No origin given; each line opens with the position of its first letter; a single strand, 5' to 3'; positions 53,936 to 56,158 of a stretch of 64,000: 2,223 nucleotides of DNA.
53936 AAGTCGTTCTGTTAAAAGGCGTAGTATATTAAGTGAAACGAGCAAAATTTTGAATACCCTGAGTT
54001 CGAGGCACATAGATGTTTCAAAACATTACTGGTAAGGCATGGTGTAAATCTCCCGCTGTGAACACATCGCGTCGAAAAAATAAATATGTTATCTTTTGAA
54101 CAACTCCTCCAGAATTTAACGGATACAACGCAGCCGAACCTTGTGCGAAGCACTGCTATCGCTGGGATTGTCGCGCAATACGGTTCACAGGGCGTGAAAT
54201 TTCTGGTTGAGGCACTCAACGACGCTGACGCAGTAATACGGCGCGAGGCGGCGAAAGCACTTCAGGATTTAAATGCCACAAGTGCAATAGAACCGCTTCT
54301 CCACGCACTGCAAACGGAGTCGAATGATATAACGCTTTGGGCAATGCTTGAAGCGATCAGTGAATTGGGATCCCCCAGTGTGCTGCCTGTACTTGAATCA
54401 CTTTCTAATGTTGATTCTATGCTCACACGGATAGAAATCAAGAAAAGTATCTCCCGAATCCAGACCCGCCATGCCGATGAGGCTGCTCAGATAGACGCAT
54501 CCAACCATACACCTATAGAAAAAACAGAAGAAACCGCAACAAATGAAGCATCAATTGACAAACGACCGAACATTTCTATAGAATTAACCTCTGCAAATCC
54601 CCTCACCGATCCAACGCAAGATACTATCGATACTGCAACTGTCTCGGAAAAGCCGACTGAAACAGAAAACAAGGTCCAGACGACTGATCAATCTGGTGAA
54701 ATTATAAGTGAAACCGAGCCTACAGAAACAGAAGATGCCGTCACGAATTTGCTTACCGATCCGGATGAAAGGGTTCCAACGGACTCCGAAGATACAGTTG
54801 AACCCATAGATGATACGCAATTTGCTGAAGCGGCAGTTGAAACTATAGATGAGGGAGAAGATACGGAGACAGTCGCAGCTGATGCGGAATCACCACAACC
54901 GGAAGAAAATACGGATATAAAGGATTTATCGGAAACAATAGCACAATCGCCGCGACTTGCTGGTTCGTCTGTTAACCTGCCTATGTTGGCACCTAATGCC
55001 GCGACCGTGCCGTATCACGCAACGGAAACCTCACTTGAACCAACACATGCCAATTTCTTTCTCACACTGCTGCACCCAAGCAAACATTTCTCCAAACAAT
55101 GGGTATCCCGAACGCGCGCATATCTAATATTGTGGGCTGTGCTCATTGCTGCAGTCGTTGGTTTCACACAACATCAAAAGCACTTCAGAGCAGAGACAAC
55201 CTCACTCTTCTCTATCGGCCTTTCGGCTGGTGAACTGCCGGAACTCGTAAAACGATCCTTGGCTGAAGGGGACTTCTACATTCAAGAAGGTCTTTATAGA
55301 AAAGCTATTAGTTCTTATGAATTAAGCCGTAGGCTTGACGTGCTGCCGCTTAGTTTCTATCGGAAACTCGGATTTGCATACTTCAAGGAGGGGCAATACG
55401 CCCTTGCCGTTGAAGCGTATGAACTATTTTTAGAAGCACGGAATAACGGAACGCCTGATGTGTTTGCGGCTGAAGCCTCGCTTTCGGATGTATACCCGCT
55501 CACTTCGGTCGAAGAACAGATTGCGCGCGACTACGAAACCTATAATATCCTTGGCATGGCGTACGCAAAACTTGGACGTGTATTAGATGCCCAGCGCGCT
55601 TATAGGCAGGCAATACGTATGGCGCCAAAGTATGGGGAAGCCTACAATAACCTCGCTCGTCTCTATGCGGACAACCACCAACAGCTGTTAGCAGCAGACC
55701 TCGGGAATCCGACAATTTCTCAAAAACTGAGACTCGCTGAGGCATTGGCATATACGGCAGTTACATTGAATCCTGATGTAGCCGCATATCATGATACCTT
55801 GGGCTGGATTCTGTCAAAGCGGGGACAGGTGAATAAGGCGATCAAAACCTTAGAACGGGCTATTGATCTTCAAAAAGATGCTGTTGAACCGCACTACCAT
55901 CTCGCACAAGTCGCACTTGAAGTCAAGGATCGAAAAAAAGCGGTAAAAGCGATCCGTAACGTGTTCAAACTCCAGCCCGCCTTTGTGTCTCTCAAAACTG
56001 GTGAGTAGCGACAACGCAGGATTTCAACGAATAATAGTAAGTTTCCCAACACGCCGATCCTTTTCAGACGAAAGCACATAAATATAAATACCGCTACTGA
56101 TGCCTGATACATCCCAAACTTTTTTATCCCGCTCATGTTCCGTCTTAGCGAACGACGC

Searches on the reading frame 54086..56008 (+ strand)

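Call 9: search_protein_families(library=pfam, proteins=[window:54086-56008:+], max_evalue=0.001)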
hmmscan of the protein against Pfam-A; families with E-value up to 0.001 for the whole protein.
window:54086-56008:+ (640 aa): 17 families
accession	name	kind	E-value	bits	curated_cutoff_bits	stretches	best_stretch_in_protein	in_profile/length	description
PF13646.12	HEAT_2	-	8.2e-20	71.3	27.7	2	38-110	2-74/88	HEAT repeats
PF13181.12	TPR_8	-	1.2e-18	66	25.7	1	483-515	1-33/34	Tetratricopeptide repeat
PF07719.23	TPR_2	-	2.6e-18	65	27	1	484-516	2-34/34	Tetratricopeptide repeat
PF00515.34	TPR_1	-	1.9e-14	53.2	27.8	1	484-516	2-34/34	Tetratricopeptide repeat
PF13431.12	TPR_17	-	7.6e-14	51.2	24.4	1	505-533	1-29/34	Tetratricopeptide repeat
PF13414.12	TPR_11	-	6.7e-12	45.3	26.8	1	577-609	5-37/42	TPR repeat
PF13424.12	TPR_12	-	1.9e-11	44.4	30.1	0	545-597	22-76/77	Tetratricopeptide repeat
PF13428.12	TPR_14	-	7.9e-11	42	23.5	0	486-526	4-44/44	Tetratricopeptide repeat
PF13432.12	TPR_16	-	3.8e-08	34.1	32.7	1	489-531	3-45/65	Tetratricopeptide repeat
PF25063.1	ARM_TT21_C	-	2.2e-07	31.4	35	1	544-637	107-201/209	Tetratricopeptide repeat protein 21 C-terminal ARM domain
PF13371.12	TPR_9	-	6.7e-07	29.7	35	0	398-452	5-59/73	Tetratricopeptide repeat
PF13176.12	TPR_7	-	1.3e-06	28.4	27.9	0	572-597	5-30/36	Tetratricopeptide repeat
PF03130.22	HEAT_PBS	-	1.4e-06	28.7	20.9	0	51-76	1-26/27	PBS lyase HEAT-like repeat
PF23914.1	TPR_CcmH_CycH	-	8.2e-06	26.2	42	0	571-624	55-108/158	Cytochrome c-type biogenesis protein H TPR domain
PF13374.12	TPR_10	-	1.6e-05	25.2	27.5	0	485-512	4-31/42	Tetratricopeptide repeat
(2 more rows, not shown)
